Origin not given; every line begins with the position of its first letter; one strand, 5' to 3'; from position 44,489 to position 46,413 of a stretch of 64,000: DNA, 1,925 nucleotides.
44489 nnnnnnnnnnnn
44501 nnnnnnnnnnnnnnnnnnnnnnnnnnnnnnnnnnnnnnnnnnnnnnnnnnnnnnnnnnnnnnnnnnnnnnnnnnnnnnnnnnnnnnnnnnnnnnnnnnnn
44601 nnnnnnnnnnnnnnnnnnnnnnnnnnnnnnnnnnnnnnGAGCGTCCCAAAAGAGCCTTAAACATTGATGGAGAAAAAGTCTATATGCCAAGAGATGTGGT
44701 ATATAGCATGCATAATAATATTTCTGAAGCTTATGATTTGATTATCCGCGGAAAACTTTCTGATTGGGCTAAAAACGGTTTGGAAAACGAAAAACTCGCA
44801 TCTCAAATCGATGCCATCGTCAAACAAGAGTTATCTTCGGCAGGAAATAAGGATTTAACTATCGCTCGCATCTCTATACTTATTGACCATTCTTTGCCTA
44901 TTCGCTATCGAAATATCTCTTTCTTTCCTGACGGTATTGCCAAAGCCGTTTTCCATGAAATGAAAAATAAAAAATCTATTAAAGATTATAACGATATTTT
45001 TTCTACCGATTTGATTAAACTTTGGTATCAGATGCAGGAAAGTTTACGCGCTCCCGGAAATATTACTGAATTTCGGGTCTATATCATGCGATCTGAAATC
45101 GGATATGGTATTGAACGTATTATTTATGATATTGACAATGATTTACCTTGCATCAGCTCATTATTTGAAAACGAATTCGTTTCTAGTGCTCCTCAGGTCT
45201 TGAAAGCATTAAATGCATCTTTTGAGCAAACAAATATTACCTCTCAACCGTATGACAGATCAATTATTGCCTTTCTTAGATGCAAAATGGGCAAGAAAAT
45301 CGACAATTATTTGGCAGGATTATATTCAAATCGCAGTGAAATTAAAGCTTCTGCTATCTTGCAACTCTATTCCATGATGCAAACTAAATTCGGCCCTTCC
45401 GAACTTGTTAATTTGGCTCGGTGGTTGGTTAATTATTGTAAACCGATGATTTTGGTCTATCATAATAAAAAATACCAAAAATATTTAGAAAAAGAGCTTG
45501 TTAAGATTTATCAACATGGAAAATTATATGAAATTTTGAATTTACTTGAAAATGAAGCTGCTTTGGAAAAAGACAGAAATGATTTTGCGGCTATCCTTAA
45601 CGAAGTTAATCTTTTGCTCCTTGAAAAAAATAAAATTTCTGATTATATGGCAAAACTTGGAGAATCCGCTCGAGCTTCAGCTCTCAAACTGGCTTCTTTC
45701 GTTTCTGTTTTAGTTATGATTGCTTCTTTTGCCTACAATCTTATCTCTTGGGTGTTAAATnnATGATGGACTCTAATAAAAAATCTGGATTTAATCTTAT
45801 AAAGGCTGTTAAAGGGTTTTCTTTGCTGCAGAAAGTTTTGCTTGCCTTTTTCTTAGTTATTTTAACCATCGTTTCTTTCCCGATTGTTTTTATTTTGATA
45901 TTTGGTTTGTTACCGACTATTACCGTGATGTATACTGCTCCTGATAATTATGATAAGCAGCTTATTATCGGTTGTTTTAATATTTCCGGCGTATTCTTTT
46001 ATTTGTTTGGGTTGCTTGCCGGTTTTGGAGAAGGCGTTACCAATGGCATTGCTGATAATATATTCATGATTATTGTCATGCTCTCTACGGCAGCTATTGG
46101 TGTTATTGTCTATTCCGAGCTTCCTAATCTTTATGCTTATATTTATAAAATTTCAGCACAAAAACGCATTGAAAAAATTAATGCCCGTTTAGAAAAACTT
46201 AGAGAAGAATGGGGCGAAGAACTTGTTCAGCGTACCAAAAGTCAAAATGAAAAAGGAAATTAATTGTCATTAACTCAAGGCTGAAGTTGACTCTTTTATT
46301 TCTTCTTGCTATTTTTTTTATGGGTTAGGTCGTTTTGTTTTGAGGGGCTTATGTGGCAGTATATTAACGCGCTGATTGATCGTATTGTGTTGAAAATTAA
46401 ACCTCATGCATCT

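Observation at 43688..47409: AT-rich gene encoding a kinase-like (HRD replaced by HRA) fold with a C-terminal tail anchor, coupled to membrane protein genes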

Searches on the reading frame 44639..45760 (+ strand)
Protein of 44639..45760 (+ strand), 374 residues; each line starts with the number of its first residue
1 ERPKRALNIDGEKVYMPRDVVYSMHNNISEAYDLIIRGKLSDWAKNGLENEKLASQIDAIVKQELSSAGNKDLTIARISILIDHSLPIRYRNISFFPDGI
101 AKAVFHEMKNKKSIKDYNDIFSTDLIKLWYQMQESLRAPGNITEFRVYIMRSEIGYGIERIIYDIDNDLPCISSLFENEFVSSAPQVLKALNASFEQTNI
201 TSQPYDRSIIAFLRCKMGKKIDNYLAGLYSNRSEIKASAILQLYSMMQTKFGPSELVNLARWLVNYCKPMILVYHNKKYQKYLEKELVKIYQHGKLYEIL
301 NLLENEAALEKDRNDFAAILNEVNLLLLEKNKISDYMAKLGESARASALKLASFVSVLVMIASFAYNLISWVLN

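Call 32: search_protein_representatives(alignment_id=A2)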
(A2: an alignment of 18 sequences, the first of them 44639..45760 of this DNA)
Query: 18 sequences, 374 profile positions. Proteins with E-value up to 0.001 (for the whole library): 1259; up to 1e-10: 1065; up to 1e-30: 445. The best 150 are listed.
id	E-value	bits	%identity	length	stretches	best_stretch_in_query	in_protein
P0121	9.1e-166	567.9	-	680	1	1-374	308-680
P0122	3.5e-124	431.0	-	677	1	3-372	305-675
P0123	1.3e-108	379.8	-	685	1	3-374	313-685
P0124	3.7e-100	352.0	-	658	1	2-372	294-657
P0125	1.7e-96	339.9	-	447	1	1-369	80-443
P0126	2.2e-90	319.8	-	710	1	4-373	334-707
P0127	6.0e-89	315.1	-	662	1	2-370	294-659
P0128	6.7e-81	288.6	-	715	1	2-363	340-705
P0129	2.5e-74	267.0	-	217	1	62-221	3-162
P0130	1.3e-72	261.3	-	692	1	2-370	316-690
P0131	1.4e-67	244.7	-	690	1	2-369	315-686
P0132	4.8e-66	239.7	-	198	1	193-374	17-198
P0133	3.7e-65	236.8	-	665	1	7-365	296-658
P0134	7.0e-63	229.3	-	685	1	3-357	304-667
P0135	1.2e-61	225.3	-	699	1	2-360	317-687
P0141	1.7e-58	214.9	-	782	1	3-363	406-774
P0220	5.6e-46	173.7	-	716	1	2-358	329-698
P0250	6.2e-44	166.9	-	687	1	11-366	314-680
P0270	1.6e-42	162.3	-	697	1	2-362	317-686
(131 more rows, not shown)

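Call 34: predict_structure(alignment_id=A2)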
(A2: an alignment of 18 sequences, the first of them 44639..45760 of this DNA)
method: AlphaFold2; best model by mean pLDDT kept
length: 374 residues; sequences in the alignment: 18
mean_pLDDT: 88.1   pTM: 0.73
mean pLDDT of the five models: 88.1, 87.1, 86.6, 85.8, 84.2
residues with pLDDT >= 90: 223; 70-90: 130; 50-70: 19; < 50: 2
segments of 3 or more residues with pLDDT < 50: none
pLDDT, mean of each block of 10 residues (from residue 1): 80 91 94 94 92 95 83 95 93 91 93 92 92 82 86 84 91 87 93 76 88 89 88 93 94 89 92 93 94 94 92 91 87 64 64 82 87 78
secondary structure, 60 per line:
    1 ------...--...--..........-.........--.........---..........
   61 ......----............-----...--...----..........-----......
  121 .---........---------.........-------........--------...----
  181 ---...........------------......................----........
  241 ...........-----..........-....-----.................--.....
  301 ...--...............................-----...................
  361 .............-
elements in order: E7-9 E12-14 H17-26 H28-36 H39-47 H51-66 H71-82 E88-90 E93-95 H100-109 H115-121 H125-132 H142-150 H158-165 H184-194 H207-228 H233-251 H257-266 H268-271 H277-293 H296-303 H306-336 H342-373

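Call 35: search_protein_families(library=ncbifam, proteins=[P0130, P0141, P0220, P0250, P0270], max_evalue=0.01)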
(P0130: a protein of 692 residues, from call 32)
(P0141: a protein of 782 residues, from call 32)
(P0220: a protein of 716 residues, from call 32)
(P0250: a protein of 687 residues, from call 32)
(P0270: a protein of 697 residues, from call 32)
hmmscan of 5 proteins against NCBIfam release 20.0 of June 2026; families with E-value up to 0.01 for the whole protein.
P0130 (692 aa): 2 families
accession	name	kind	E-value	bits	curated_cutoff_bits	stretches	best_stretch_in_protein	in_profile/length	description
NF038150.1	lanthi_synth_IV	equivalog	5.8e-06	24.9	650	1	157-303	308-455/851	class IV lanthionine synthetase LanL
NF047741.1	antiphage_MADS6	equivalog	7.9e-05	21.4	460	1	222-293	380-449/612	methylation-associated defense system protein kinase MAD6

P0141 (782 aa): 2 families
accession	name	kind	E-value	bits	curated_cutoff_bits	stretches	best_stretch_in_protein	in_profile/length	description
NF038150.1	lanthi_synth_IV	equivalog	6.7e-10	37.9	650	1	243-418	305-480/851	class IV lanthionine synthetase LanL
NF047741.1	antiphage_MADS6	equivalog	4.5e-05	22.2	460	1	207-382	270-448/612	methylation-associated defense system protein kinase MAD6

P0220 (716 aa): 1 family
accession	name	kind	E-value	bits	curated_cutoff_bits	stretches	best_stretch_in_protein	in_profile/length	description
NF038150.1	lanthi_synth_IV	equivalog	0.00016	20.1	650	1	235-326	374-466/851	class IV lanthionine synthetase LanL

P0250 (687 aa): 2 families
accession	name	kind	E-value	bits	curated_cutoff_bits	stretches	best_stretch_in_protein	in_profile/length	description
NF047741.1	antiphage_MADS6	equivalog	2.6e-09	36.1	460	1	141-285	303-450/612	methylation-associated defense system protein kinase MAD6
NF038150.1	lanthi_synth_IV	equivalog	5.8e-09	34.8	650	1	144-306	305-468/851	class IV lanthionine synthetase LanL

P0270 (697 aa): 2 families
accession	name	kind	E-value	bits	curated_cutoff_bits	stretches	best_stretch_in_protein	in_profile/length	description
NF038150.1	lanthi_synth_IV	equivalog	3.5e-11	42.2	650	1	151-334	301-471/851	class IV lanthionine synthetase LanL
NF047741.1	antiphage_MADS6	equivalog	3.5e-05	22.5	460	1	169-313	320-472/612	methylation-associated defense system protein kinase MAD6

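Call 37: find_encoding_contigs(protein=P0250, flank=6000, max_places=3)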
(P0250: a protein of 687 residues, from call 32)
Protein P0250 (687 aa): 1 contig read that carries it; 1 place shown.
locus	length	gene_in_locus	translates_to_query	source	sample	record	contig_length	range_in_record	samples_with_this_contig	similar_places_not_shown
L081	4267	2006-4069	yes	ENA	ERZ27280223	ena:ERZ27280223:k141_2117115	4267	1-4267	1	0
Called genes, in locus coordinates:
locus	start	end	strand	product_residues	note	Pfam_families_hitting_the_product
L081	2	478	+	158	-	?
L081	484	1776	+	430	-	PF00709:Adenylsucc_synt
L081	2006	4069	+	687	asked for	-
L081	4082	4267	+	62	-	?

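Call 39: find_homologous_proteins(query=P0270, max_evalue=1e-20)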
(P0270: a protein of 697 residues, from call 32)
Query P0270 (697 aa): 1132 proteins with E <= 1e-20 among 8000 candidates; the best 120 are listed.
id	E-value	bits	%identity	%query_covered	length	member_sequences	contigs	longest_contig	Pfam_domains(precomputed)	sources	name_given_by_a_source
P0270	0.0e+0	1566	100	100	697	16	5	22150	-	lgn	-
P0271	0.0e+0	1425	89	100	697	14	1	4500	-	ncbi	ncbi:MAG: hypothetical protein ACOVKO_03180 [Elstera sp.]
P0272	0.0e+0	1069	68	100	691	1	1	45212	-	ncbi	-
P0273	0.0e+0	1031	66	97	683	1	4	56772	PF00069.32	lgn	-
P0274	0.0e+0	1023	63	99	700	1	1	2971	-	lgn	-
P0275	0.0e+0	1014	68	94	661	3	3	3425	-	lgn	-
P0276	1.4e-286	970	63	96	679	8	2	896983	-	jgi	jgi:hypothetical protein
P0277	1.6e-285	967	63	96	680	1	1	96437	-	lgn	-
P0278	2.6e-261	887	59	95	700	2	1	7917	-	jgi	jgi:hypothetical protein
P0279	1.3e-259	881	56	98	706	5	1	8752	-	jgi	-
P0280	8.9e-258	875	57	96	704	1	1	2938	-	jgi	-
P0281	7.8e-255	865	56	96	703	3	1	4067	-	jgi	jgi:hypothetical protein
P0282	2.7e-254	864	57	96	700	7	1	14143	-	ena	-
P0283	2.3e-253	861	55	98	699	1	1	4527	-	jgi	jgi:eukaryotic-like serine/threonine-protein kinase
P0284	4.6e-253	860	57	95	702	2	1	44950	-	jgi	jgi:hypothetical protein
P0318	6.6e-158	545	41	96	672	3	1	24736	-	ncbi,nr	ncbi:MAG TPA: serine/threonine protein kinase [Stellaceae bacterium]|nr:serine/threonine protein kin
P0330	3.9e-155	536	40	95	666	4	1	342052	PF00069.32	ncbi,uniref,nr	ncbi:hypothetical protein GCM10017083_31660 [Thalassobaculum fulvum]|uniref:Protein kinase domain-co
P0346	8.0e-153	528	38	96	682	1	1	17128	PF00069.32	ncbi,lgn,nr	ncbi:MAG: hypothetical protein HY985_03635 [Magnetospirillum sp.]|nr:hypothetical protein [Magnetosp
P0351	3.3e-152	526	40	96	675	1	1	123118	PF00069.32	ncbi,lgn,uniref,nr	ncbi:serine/threonine-protein kinase [Azospirillum sp. SYSU D00513]|uniref:serine/threonine-protein 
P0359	1.7e-151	524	39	94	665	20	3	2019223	-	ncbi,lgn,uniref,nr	ncbi:hypothetical protein [Nisaea sp.]|uniref:hypothetical protein n=1 Tax=Nisaea sp. TaxID=2024842 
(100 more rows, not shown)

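Call 40: find_encoding_contigs(protein=P0351, flank=6000, max_places=2)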
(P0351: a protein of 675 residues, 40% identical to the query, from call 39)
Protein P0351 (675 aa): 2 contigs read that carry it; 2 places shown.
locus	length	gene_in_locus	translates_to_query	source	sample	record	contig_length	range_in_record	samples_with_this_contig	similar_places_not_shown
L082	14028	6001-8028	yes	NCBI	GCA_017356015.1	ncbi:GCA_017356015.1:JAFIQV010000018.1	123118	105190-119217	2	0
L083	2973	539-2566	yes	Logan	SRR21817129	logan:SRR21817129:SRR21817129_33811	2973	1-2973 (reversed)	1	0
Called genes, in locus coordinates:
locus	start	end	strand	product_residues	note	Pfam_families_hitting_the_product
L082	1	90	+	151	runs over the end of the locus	PF01575:MaoC_dehydratas, PF13452:FAS1_DH_region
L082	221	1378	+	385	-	-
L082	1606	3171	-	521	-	PF02386:TrkH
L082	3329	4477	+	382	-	PF13393:tRNA-synt_His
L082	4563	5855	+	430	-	PF00709:Adenylsucc_synt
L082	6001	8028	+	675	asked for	PF00069:Pkinase (faint)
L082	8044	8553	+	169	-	-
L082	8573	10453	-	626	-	PF00128:Alpha-amylase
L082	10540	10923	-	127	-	-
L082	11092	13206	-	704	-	PF08447:PAS_3, PF08448:PAS_4 (faint), PF08447:PAS_3, PF00990:GGDEF, PF00563:EAL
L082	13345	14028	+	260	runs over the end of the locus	PF11967:RecO_N, PF02565:RecO_C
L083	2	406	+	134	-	?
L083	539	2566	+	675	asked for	PF00069:Pkinase (faint)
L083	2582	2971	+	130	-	?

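Call 41: find_encoding_contigs(protein=P0330, flank=6000, max_places=2)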
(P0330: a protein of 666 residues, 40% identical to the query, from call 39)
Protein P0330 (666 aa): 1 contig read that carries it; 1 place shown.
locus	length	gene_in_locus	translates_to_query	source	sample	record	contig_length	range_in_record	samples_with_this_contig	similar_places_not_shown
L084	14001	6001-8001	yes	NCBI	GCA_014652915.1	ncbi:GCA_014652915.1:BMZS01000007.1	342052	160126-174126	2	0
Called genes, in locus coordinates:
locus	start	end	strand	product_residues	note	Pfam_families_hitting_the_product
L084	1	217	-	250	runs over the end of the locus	-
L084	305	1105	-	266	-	PF00106:adh_short, PF13561:adh_short_C2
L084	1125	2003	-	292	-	PF04909:Amidohydro_2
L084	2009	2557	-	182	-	PF02627:CMD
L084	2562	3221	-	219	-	PF13409:GST_N_2, PF13417:GST_N_3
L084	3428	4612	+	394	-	PF13393:tRNA-synt_His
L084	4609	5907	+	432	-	PF00709:Adenylsucc_synt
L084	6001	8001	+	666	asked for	PF00069:Pkinase (weak)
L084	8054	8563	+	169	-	-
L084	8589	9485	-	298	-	PF00140:Sigma70_r1_2 (weak), PF04542:Sigma70_r2, PF04545:Sigma70_r4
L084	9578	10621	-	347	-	PF00849:PseudoU_synth_2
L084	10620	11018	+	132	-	-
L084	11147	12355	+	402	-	PF02515:CoA_transf_3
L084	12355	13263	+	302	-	PF03328:HpcH_HpaI, PF15617:C-C_Bond_Lyase (faint)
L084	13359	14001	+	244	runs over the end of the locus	-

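Call 79: find_encoding_contigs(protein=P0359, flank=5000, max_places=1)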
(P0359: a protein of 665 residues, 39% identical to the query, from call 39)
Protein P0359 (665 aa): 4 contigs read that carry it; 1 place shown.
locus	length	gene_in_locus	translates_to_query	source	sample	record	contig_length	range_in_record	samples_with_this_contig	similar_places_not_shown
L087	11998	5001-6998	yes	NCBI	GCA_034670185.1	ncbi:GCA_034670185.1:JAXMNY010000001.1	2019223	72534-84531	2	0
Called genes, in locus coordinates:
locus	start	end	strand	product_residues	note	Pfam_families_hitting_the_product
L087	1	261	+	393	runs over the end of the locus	PF07690:MFS_1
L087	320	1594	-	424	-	PF00109:ketoacyl-synt, PF02801:Ketoacyl-synt_C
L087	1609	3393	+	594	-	PF13393:tRNA-synt_His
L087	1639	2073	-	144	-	PF22665:WHD_DUF6293 (weak), PF12802:MarR_2, PF13412:HTH_24 (weak), PF13463:HTH_27 (faint), PF25212:HVO_A0114 (weak), PF25213:HVO_A0261_N (faint)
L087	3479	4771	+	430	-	PF00709:Adenylsucc_synt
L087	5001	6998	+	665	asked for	-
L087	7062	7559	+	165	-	-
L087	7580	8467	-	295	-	PF00140:Sigma70_r1_2, PF04542:Sigma70_r2, PF04545:Sigma70_r4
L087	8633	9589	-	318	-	PF00849:PseudoU_synth_2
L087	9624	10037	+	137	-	-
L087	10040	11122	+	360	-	PF01212:Beta_elim_lyase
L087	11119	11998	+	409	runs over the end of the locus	PF02515:CoA_transf_3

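Call 80: find_encoding_contigs(protein=P0346, flank=5000, max_places=1)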
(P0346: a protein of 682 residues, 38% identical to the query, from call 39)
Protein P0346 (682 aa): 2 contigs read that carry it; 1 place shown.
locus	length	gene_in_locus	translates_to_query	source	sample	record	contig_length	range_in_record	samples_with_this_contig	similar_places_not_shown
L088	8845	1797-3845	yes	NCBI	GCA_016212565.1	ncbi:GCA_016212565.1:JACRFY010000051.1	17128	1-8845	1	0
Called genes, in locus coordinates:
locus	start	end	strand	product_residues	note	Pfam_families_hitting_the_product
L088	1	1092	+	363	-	PF22667:Lon_lid, PF05362:Lon_C, PF13541:ChlI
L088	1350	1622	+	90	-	PF00216:Bac_DNA_binding, PF18291:HU-HIG (weak)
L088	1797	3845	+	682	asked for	PF00069:Pkinase (faint)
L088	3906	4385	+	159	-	-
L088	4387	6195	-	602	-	PF00501:AMP-binding, PF23562:AMP-binding_C_3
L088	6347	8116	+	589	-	PF08439:Peptidase_M3_N, PF01432:Peptidase_M3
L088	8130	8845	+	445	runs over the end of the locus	PF03109:ABC1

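Call 81: find_encoding_contigs(protein=P0318, flank=5000, max_places=1)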
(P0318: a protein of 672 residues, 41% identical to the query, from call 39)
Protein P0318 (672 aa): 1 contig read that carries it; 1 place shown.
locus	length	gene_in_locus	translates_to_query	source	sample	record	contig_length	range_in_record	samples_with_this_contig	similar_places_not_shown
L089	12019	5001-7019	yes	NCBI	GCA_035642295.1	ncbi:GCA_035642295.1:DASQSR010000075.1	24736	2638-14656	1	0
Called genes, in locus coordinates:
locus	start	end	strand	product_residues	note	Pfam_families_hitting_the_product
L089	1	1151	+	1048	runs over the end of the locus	PF13116:YhdP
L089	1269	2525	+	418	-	PF01566:Nramp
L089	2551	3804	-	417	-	PF00579:tRNA-synt_1b, PF22421:SYY_C-terminal (faint), PF01479:S4 (weak)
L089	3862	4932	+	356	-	PF03702:AnmK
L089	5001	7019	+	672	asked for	-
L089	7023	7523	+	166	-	-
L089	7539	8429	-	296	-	PF00140:Sigma70_r1_2, PF04542:Sigma70_r2, PF04545:Sigma70_r4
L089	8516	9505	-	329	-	PF01479:S4 (weak), PF00849:PseudoU_synth_2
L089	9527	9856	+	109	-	-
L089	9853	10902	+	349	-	PF01212:Beta_elim_lyase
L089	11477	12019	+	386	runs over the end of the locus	PF00278:Orn_DAP_Arg_deC, PF02784:Orn_Arg_deC_N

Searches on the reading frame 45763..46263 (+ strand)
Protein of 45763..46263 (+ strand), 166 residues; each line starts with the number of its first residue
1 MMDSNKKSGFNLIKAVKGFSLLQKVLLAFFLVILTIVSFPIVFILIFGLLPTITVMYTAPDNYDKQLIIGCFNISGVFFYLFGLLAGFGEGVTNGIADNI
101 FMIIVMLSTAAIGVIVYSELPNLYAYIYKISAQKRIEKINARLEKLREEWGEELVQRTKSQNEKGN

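Call 3: search_protein_families(library=pfam, proteins=[window:45763-46263:+], max_evalue=1)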
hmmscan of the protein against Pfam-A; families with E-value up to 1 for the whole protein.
window:45763-46263:+ (166 aa): 1 family
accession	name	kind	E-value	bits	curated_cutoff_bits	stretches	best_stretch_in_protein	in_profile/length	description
PF09843.14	DUF2070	-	0.38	9.5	30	1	25-117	87-169/561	Predicted membrane protein (DUF2070)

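Call 4: search_protein_families(library=ncbifam, proteins=[window:45763-46263:+], max_evalue=1)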
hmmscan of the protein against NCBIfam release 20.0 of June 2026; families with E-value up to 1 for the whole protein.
window:45763-46263:+ (166 aa): 1 family
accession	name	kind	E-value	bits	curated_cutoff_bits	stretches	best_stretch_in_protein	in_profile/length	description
NF046000.1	MAG1210_fam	subfamily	0.37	9.4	275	1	38-152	67-140/550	MAG1210 family protein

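Call 20: search_protein_families(library=padloc, proteins=[window:45763-46263:+], max_evalue=0.1)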
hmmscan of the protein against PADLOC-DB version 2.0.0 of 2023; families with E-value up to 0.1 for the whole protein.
window:45763-46263:+ (166 aa): 0 families

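Call 62: find_homologous_proteins(query=A4, max_evalue=0.001)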
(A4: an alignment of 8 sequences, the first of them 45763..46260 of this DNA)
Query A4 (8 sequences) (166 aa, profile of the alignment): 605 proteins with E <= 0.001 among 5536 candidates; the best 120 are listed.
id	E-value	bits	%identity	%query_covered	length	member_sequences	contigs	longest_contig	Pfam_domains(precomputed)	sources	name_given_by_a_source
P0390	1.5e-59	218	50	100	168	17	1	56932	-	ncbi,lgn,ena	-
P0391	4.2e-58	213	52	96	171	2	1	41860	-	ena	-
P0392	3.0e-57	211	99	100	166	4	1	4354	-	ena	-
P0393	3.6e-56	207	89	100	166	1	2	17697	-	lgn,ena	-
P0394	5.3e-55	203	54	92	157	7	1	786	-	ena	-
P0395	6.0e-55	203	69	92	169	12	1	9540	-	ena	-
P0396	1.5e-54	202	54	92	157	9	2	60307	-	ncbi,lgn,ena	-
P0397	2.0e-54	202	67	91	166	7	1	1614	-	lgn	-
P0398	1.7e-53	198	66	98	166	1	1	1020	-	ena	-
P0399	2.1e-53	198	66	98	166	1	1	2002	-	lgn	-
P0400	6.4e-53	197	45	98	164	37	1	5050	-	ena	-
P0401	3.2e-52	194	40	96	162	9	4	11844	-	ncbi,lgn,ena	-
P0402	7.5e-52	193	42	98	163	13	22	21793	-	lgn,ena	-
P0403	1.2e-51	192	62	83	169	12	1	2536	-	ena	-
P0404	1.8e-51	192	56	96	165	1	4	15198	-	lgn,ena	-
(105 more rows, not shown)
